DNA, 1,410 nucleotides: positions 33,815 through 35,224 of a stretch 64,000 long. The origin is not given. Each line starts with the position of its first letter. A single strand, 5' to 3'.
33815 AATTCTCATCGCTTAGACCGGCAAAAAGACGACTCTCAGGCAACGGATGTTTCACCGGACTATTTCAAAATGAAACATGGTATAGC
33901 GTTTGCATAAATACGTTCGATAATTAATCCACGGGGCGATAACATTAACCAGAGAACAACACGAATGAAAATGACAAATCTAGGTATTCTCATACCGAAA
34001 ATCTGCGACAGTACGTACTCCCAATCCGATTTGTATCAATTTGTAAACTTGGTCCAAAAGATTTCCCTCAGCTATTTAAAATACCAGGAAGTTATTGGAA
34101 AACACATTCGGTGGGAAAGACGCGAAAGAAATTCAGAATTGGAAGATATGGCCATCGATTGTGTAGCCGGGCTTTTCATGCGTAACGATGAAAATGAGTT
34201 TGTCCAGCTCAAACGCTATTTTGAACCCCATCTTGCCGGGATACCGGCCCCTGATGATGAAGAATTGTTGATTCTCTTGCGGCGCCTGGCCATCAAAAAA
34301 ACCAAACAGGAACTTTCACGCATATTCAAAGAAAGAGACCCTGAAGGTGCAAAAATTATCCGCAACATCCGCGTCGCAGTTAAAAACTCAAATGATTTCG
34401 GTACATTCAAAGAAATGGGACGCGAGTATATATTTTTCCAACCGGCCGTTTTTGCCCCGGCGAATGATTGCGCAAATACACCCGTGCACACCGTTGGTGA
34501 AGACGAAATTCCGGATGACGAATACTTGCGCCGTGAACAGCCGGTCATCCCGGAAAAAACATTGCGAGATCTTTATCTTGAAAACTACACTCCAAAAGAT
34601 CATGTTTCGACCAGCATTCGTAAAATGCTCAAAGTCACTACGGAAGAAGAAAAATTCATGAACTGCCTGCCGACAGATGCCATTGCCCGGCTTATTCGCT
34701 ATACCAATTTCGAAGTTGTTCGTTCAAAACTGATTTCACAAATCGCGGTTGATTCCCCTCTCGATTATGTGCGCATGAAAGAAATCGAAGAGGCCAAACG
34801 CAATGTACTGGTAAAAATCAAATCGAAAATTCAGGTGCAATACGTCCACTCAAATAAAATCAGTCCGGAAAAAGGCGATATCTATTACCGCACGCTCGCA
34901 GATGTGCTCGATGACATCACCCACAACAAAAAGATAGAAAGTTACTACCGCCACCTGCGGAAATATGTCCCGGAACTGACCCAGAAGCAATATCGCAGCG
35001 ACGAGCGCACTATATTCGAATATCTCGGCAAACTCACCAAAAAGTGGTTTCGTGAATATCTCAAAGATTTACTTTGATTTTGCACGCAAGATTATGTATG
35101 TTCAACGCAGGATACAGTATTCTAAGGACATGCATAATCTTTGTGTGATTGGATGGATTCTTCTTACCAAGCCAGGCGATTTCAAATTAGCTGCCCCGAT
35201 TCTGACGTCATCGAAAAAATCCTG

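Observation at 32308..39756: Sigma-54-linked signalling block built from inactivated-looking switch domains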

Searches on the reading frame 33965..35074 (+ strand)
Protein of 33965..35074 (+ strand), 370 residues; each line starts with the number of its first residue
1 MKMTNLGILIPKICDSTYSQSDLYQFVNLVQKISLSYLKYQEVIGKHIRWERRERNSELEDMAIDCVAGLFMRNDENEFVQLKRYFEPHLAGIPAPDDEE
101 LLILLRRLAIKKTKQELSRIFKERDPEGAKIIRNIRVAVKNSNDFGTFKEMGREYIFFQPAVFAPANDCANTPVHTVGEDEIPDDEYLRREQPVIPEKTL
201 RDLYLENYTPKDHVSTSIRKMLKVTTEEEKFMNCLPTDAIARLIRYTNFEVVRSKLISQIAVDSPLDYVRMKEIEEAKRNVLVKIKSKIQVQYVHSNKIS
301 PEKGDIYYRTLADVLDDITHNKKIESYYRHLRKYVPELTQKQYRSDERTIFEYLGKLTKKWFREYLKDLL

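Call 5: search_protein_families(library=pfam, proteins=[window:33965-35074:+], max_evalue=1)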
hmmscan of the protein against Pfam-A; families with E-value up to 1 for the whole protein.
window:33965-35074:+ (370 aa): 2 families
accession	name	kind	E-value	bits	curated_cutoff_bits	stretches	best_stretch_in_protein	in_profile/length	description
PF02364.21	Glucan_synthase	-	0.053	12.1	37.2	1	267-329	198-261/819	1,3-beta-glucan synthase component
PF01133.22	ER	-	0.14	12.8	25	0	11-47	44-78/98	Enhancer of rudimentary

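Call 6: search_protein_families(library=ncbifam, proteins=[window:33965-35074:+], max_evalue=1)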
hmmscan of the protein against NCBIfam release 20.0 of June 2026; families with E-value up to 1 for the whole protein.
window:33965-35074:+ (370 aa): 0 families

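Call 10: find_homologous_proteins(query=window:33965-35074:+, max_evalue=0.001)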
Query window:33965-35074:+ (370 aa): 345 proteins with E <= 0.001 among 4859 candidates; the best 120 are listed.
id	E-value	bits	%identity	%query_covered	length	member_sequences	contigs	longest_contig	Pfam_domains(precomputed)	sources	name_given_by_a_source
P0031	1.2e-243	826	100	100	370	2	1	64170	-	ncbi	-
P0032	2.7e-213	726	89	100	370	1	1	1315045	-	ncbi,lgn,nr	ncbi:MAG: hypothetical protein DWQ05_02850 [Calditrichaeota bacterium]|nr:MAG: hypothetical protein 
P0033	7.1e-204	695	86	100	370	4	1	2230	-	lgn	-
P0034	2.8e-173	594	73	100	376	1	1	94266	-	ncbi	-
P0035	9.3e-172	589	74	100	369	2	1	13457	-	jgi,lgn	jgi:murein DD-endopeptidase MepM/ murein hydrolase activator NlpD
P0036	1.3e-171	589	73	100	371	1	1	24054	-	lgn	-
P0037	4.3e-171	587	73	100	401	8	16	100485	-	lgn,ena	-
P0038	8.6e-171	586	73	100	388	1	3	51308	-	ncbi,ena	-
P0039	1.2e-170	585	73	100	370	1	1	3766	-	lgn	-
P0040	2.2e-170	585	73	100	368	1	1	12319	-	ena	-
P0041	3.0e-170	584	73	100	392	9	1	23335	-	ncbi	-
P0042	3.1e-170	584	71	100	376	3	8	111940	-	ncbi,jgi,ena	-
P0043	9.7e-170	582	72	100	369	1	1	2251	-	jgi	-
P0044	1.8e-169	582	72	100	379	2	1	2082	-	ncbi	ncbi:MAG: hypothetical protein D6743_10395, partial [Calditrichaeota bacterium]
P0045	3.4e-169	581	72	100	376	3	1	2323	-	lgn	-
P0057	2.8e-156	538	68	100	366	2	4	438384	-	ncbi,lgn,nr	ncbi:MAG: hypothetical protein H6696_11310 [Deferribacteres bacterium]|nr:hypothetical protein [cand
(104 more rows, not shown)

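Call 23: search_solved_structures(query=A2, max_evalue=10, show_alignments=3)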
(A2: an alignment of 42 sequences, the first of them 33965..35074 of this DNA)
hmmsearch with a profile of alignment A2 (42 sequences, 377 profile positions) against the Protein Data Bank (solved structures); distinct sequences matched with E-value up to 10: 0.

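Call 29: predict_structure(alignment_id=A2)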
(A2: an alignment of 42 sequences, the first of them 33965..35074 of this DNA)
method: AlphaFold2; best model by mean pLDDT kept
length: 370 residues; sequences in the alignment: 42
mean_pLDDT: 72.8   pTM: 0.44
mean pLDDT of the five models: 72.8, 70.5, 69.1, 68.6, 68.4
residues with pLDDT >= 90: 49; 70-90: 157; 50-70: 116; < 50: 48
segments of 3 or more residues with pLDDT < 50: 150-184, 187-189, 191-194
pLDDT, mean of each block of 10 residues (from residue 1): 71 88 89 84 57 61 83 88 88 83 89 83 70 68 57 46 38 34 46 55 65 66 62 56 66 60 60 88 94 91 92 89 82 88 84 91 86
secondary structure, 60 per line:
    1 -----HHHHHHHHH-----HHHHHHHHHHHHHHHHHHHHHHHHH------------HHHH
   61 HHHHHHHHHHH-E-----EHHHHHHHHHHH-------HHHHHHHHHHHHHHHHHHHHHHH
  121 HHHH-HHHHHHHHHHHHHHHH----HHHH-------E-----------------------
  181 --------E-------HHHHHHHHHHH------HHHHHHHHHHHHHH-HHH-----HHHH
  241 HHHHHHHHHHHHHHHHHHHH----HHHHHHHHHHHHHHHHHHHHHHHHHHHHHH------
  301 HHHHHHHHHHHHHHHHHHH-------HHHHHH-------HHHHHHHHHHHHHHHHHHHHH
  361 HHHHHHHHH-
elements in order: H6-14 H20-44 H57-71 H80-90 H98-124 H126-141 H146-149 H197-207 H214-227 H237-260 H265-294 H301-319 H327-332 H340-369

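Call 33: fold_search(model_id=the predicted structure, library=pdb)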
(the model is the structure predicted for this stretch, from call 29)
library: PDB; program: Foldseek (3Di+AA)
matches with E <= 10: 29; with E <= 0.001: 0
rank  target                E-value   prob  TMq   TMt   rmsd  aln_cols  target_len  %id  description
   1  5e18_F                2.8e+00  0.05  0.12  0.13  18.7       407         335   11  T. thermophilus transcription initiation complex having a YYY discriminator sequence and a nontemplate-strand length c (released 2016-03-09)
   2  9l9u_D                3.0e+00  0.07  0.17  0.11  22.3       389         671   11  Arabidopsis GORK WT1 (released 2025-07-16)
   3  9xb9_A                3.1e+00  0.05  0.13  0.13  25.1       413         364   12  Human KCNQ2-CaM in complex with QO-58 and PIP2 (released 2026-01-28)
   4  9nwk_A                3.4e+00  0.06  0.13  0.13  20.0       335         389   11  cAMP-bound WT SthK in 3:1 DOPC:POPE nanodiscs (released 2025-11-12)
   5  8wfz_A                3.9e+00  0.07  0.16  0.11  20.5       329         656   11  AtGORK Full length 2 (released 2024-12-04)
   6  7jh5_B                4.2e+00  0.05  0.12  0.15  33.4       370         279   14  Co-LOCKR: de novo designed protein switch (released 2020-09-02)
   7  8to0_g                4.2e+00  0.03  0.11  0.11  36.6       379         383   15  48-nm repeating structure of doublets from mouse sperm flagella (released 2023-11-01)
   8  9y6s_8C               4.4e+00  0.05  0.14  0.10  36.8       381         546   13  96-nm repeat of the Leishmania tarentolae doublet microtubule (released 2025-12-17)
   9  4g7h_F                4.8e+00  0.04  0.14  0.14  19.0       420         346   12  Crystal structure of Thermus thermophilus transcription initiation complex (released 2012-10-31)
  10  8otz_Cv               5.0e+00  0.04  0.13  0.12  35.0       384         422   15  48-nm repeat of the native axonemal doublet microtubule from bovine sperm (released 2023-11-22)
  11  8otz_D5               5.0e+00  0.02  0.10  0.10  36.5       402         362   14  48-nm repeat of the native axonemal doublet microtubule from bovine sperm (released 2023-11-22)
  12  9la7_A                5.7e+00  0.05  0.16  0.18  19.5       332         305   13  Arabidopsis GORK consensus structure (released 2025-07-16)
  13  8j05_A                5.7e+00  0.04  0.15  0.16  28.5       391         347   12  Human KCNQ2-CaM complex in the presence of PIP2 (released 2023-12-06)
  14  1l8q                  6.2e+00  0.09  0.15  0.17  16.2       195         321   13  CRYSTAL STRUCTURE OF DNA REPLICATION INITIATION FACTOR (released 2002-09-25)
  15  8euc_C                6.2e+00  0.03  0.14  0.12  21.9       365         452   11  Cryo-EM structure of cGMP bound human CNGA3/CNGB3 channel in GDN, transition state 2 (released 2023-08-09)
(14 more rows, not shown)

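Call 40: find_encoding_contigs(protein=P0031, flank=10000, max_places=2)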
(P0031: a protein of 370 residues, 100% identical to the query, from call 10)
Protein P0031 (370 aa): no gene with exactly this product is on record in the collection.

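Call 45: find_encoding_contigs(protein=P0057, flank=8000, max_places=1)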
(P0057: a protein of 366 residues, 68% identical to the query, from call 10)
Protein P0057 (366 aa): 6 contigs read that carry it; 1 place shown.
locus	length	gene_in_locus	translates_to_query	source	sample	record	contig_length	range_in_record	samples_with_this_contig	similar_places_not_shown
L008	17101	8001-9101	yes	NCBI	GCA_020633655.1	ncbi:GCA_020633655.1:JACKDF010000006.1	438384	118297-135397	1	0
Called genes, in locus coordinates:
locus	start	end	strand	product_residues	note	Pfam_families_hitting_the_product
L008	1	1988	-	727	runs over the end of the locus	PF03030:H_PPase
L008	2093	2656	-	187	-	PF01195:Pept_tRNA_hydro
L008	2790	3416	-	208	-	PF01386:Ribosomal_L25p, PF14693:Ribosomal_TL5_C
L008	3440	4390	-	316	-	PF13793:Pribosyltran_N, PF00156:Pribosyltran, PF14572:Pribosyl_synth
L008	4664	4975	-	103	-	PF04026:SpoVG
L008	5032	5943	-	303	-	PF00288:GHMP_kinases_N, PF08544:GHMP_kinases_C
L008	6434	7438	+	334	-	PF00316:FBPase, PF18913:FBPase_C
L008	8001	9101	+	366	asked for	-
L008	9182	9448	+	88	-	-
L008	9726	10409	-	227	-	PF00702:Hydrolase, PF12710:HAD, PF13419:HAD_2, PF13242:Hydrolase_like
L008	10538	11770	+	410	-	PF14690:Zn_ribbon_ISL3, PF13542:HTH_Tnp_ISL3, PF01610:DDE_Tnp_ISL3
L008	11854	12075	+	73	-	-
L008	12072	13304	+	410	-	PF13610:DDE_Tnp_IS240, PF13683:rve_3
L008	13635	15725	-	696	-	PF17804:TSP_NTD, PF00595:PDZ, PF03572:Peptidase_S41, PF11818:DUF3340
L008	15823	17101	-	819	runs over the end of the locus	PF13567:DUF4131, PF03772:Competence, PF00753:Lactamase_B, PF12706:Lactamase_B_2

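Call 55: find_related_loci(query=A2, collection=genome_contigs, flank=8000)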
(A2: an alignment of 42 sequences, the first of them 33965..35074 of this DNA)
Query A2 (370 aa) in genome_contigs; peptide patterns used: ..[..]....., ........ (x = any residue, [..] = any of these).
224 stretches matched a pattern; 55 encode a relative of the query (tblastn E <= 1e-3); 55 distinct loci.
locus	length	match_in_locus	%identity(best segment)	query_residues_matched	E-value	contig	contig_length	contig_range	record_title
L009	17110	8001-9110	86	1-370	0e+0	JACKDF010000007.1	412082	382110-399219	MAG: Deferribacteres bacterium isolate HK-STAS-KSB1-2 HK-STAS-KSB1-2_7, whole genome shotgun sequence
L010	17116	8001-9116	73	1-370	3e-177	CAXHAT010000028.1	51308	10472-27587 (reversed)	MAG TPA_asm: uncultured Deferribacteres bacterium isolate SRR12479933_maxbin2_2 genome assembly, contig: ERZ4874384.30,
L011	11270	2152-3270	72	1-370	8e-175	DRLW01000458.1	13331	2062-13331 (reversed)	MAG TPA_asm: Bacteroidetes bacterium isolate HyVt-473 HyVt-473_k145_471650, whole genome shotgun sequence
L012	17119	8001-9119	72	1-370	6e-174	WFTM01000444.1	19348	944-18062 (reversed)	MAG: candidate division KSB1 bacterium isolate S139_20 k151_72300, whole genome shotgun sequence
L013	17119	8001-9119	72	1-370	9e-173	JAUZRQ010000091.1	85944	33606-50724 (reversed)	MAG: candidate division KSB1 bacterium isolate GS19_ROV16_BS04-AMOR20_M0784 AMOR20_M0784_contig91, whole genome shotgun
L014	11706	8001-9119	71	1-370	2e-170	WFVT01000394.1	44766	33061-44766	MAG: candidate division KSB1 bacterium isolate S140_5 k151_9405, whole genome shotgun sequence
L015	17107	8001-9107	69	1-370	2e-169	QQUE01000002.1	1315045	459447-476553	MAG: Calditrichaeota bacterium isolate CLD2 2, whole genome shotgun sequence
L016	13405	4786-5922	68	1-370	1e-168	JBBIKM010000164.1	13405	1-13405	MAG: bacterium isolate BQS170218_bin_186 NODE_1595_length_13405_cov_5.275655, whole genome shotgun sequence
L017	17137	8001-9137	67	1-370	2e-168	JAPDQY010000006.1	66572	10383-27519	MAG: Candidatus Coneutiohabitans thermophilus isolate ZMQR_201803_bins_22 ZMQR_201803_bins_22_scaffold_6, whole genome s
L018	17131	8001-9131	68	1-370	7e-168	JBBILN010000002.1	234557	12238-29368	MAG: bacterium isolate BQF270218_bin_21 NODE_11_length_234557_cov_24.358176, whole genome shotgun sequence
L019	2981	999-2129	68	1-370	2e-176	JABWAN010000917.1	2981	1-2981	MAG: candidate division KSB1 bacterium isolate MAG_5 scaffold_41658, whole genome shotgun sequence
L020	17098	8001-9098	68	1-370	4e-166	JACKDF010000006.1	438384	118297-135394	MAG: Deferribacteres bacterium isolate HK-STAS-KSB1-2 HK-STAS-KSB1-2_6, whole genome shotgun sequence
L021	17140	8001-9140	65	1-370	1e-165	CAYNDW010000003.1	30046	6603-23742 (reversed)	MAG TPA_asm: uncultured Cytophagia bacterium isolate binchicken_co248_448 genome assembly, contig: NODE_1304_length_3004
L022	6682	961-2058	68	1-370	7e-166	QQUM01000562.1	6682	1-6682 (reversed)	MAG: Calditrichaeota bacterium isolate CLD5 2874, whole genome shotgun sequence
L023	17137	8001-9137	67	1-370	1e-164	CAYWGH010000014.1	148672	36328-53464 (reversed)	MAG TPA_asm: uncultured Cytophagia bacterium isolate binchicken_co107_472 genome assembly, contig: NODE_209_length_14867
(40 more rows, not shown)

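Call 58: search_protein_families(library=pfam, alignment_id=A2, max_evalue=10)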
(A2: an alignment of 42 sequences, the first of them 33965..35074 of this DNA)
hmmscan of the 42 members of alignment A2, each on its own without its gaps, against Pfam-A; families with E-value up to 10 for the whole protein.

A. member 1, window:33965-35074:+ (370 aa): 2 families
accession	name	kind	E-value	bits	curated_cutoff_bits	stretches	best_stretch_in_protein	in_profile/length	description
PF02364.21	Glucan_synthase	-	0.053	12.1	37.2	1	267-329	198-261/819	1,3-beta-glucan synthase component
PF01133.22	ER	-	0.14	12.8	25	1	11-47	44-78/98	Enhancer of rudimentary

B. families by the number of members that match (of 42 scanned): 39 families (the first 25 are shown)
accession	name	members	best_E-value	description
PF14911.11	MMS22L_C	20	0.0022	S-phase genomic integrity recombination mediator, C-terminal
PF16471.10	JIP_LZII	11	0.00086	JNK-interacting protein leucine zipper II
PF03441.19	FAD_binding_7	4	0.051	FAD binding domain of DNA photolyase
PF25100.1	DUF7809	3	0.0067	Domain of unknown function (DUF7809)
PF01706.21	FliG_C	3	0.042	FliG C-terminal domain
PF24905.1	TTC3_9th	3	0.047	TTC3, helical domain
PF08747.16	BrxB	3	0.053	BREX protein BrxB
PF12025.13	Phage_C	2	0.037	Phage protein C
PF18598.6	TetR_C_36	2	0.058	Tetracyclin repressor-like, C-terminal domain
PF10925.13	DUF2680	2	0.08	Protein of unknown function (DUF2680)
PF18572.7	T6PP_N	2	0.1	Trehalose-6-phosphate phosphatase N-terminal helical bundle domain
PF11220.13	DUF3015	2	0.34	Protein of unknown function (DUF3015)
PF24722.1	DUF7674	2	0.38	Domain of unknown function (DUF7674)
PF25169.1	DUF7830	1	0.0077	Domain of unknown function (DUF7830)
PF00213.23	OSCP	1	0.014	ATP synthase delta (OSCP) subunit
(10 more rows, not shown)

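Call 86: fold_search(model_id=the predicted structure, library=viral)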
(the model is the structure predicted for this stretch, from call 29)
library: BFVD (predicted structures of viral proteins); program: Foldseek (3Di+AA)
matches with E <= 10: 55; with E <= 0.001: 0
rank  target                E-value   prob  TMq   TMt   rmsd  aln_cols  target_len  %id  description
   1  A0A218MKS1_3          7.0e-01  0.09  0.14  0.06  27.6       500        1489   13  Uncharacterized protein [uncultured virus]
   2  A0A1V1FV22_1          8.7e-01  0.08  0.12  0.06  37.7       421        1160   13  Putative structural protein [Azobacteroides phage ProJPt-Bp1]
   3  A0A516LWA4            9.1e-01  0.08  0.13  0.06  25.6       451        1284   12  (no name in the UniProt tables at hand)
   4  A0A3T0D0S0            1.3e+00  0.12  0.17  0.11  36.9       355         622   11  Uncharacterized protein [Morchella importuna fusarivirus 1]
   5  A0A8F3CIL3            1.5e+00  0.05  0.11  0.10  29.2       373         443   13  Uncharacterized protein [Ranid herpesvirus 4]
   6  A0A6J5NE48            1.6e+00  0.06  0.14  0.08  27.5       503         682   11  LysM domain [uncultured Caudovirales phage]
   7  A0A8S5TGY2            2.0e+00  0.07  0.14  0.12  25.3       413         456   11  DNA-directed RNA polymerase subunit sigma [Phage sp. ctL4h4]
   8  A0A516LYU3            2.1e+00  0.06  0.14  0.08  28.5       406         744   12  (no name in the UniProt tables at hand)
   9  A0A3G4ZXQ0            2.2e+00  0.06  0.13  0.09  18.4       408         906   12  Hsp70 protein [Faunusvirus sp.]
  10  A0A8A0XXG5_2          2.4e+00  0.08  0.18  0.05  28.3       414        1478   13  Replicase [Fig closterovirus 2]
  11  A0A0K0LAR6            2.6e+00  0.04  0.11  0.06  25.4       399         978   12  Polyprotein (Fragment) [Chicken picornavirus HK-2014]
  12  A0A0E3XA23            2.9e+00  0.06  0.12  0.14  20.1       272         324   12  ORF135A [Cyprinid herpesvirus 2]
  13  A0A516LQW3            3.3e+00  0.02  0.10  0.04  34.2       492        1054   10  (no name in the UniProt tables at hand)
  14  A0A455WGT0            3.6e+00  0.03  0.10  0.08  26.9       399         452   12  RNA-dependent-RNA-polymerase (Fragment) [Nitzschia reversa RNA virus]
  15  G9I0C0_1              3.7e+00  0.07  0.15  0.07  22.3       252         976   12  DNA ligase [Helicoverpa zea nudivirus 2]
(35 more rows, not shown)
